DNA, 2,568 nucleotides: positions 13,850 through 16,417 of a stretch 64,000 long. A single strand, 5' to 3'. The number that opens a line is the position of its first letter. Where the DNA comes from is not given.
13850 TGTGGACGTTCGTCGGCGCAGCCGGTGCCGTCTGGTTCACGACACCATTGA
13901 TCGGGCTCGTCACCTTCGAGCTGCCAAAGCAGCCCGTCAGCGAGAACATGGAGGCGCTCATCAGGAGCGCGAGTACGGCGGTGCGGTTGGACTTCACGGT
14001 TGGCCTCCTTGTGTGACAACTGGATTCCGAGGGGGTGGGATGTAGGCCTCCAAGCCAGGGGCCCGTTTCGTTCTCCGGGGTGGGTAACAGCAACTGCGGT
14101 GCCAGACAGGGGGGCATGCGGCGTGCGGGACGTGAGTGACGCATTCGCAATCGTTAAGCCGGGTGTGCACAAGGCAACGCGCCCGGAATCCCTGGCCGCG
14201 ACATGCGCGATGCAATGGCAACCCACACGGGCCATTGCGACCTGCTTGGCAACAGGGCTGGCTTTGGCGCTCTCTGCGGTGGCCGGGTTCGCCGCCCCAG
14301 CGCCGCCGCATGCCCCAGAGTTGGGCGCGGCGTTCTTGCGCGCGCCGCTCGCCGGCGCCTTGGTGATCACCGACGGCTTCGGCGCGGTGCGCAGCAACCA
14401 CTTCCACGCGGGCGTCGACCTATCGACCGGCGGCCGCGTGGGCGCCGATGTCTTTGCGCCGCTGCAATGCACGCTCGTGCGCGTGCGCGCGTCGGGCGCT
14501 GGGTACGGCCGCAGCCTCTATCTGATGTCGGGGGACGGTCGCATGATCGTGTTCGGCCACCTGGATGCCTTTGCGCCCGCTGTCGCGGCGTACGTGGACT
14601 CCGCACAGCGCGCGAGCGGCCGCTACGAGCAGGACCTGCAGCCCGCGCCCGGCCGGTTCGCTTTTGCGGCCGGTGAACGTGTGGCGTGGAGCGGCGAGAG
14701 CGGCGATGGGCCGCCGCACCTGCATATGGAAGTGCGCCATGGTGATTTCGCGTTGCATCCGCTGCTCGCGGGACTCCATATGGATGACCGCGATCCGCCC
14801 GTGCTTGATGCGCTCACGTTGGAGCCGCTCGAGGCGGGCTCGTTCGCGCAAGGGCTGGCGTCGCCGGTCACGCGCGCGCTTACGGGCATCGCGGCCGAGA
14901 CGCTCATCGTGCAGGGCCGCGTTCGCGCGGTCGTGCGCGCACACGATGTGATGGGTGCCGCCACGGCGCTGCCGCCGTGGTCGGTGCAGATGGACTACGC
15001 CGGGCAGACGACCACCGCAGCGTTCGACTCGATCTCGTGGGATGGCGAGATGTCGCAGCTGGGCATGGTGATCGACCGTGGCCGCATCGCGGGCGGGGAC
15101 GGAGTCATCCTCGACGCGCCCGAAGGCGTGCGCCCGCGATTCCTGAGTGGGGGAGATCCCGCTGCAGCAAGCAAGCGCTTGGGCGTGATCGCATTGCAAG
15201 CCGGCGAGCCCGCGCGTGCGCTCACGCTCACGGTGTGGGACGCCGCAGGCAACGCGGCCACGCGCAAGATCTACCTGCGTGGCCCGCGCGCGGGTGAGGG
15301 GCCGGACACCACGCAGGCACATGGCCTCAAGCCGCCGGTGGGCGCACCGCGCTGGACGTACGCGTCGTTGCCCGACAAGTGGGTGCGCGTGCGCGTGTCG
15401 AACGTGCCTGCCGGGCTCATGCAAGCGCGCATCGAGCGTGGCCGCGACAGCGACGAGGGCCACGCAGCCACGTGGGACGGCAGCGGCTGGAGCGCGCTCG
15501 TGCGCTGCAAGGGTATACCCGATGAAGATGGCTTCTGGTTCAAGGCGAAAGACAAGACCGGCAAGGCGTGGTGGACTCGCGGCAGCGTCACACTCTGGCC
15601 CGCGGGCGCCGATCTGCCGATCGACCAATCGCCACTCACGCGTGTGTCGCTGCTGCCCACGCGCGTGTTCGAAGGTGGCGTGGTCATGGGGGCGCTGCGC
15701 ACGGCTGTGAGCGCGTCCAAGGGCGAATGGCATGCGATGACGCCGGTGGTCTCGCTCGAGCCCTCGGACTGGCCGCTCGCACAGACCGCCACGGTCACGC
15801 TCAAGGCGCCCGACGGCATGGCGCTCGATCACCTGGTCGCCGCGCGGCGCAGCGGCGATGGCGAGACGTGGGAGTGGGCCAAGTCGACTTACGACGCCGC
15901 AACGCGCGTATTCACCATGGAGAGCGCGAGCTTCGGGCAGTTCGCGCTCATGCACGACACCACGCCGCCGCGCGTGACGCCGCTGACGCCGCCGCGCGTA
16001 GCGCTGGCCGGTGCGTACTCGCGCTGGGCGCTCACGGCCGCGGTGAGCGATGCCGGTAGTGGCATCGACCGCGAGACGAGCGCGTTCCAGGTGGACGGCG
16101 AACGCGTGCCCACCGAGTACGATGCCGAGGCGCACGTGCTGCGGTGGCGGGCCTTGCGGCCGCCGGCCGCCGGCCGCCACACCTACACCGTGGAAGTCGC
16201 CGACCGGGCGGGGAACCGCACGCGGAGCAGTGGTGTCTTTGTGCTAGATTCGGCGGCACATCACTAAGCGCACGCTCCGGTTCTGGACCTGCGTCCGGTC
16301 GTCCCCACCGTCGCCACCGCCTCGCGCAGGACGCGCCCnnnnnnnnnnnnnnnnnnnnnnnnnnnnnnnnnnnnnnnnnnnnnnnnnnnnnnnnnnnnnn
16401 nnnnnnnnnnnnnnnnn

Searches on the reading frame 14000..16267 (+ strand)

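Call 27: search_protein_families(library=pfam, proteins=[window:14000-16267:+], max_evalue=0.001)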
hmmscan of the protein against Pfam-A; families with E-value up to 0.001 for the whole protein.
window:14000-16267:+ (755 aa): 2 families
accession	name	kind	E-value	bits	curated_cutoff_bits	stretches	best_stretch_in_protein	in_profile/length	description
PF01551.29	Peptidase_M23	-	3.7e-06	27.5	28.7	0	135-195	2-59/96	Peptidase family M23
PF19077.6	Big_13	-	0.00021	22.2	27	0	716-750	66-101/102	Bacterial Ig-like domain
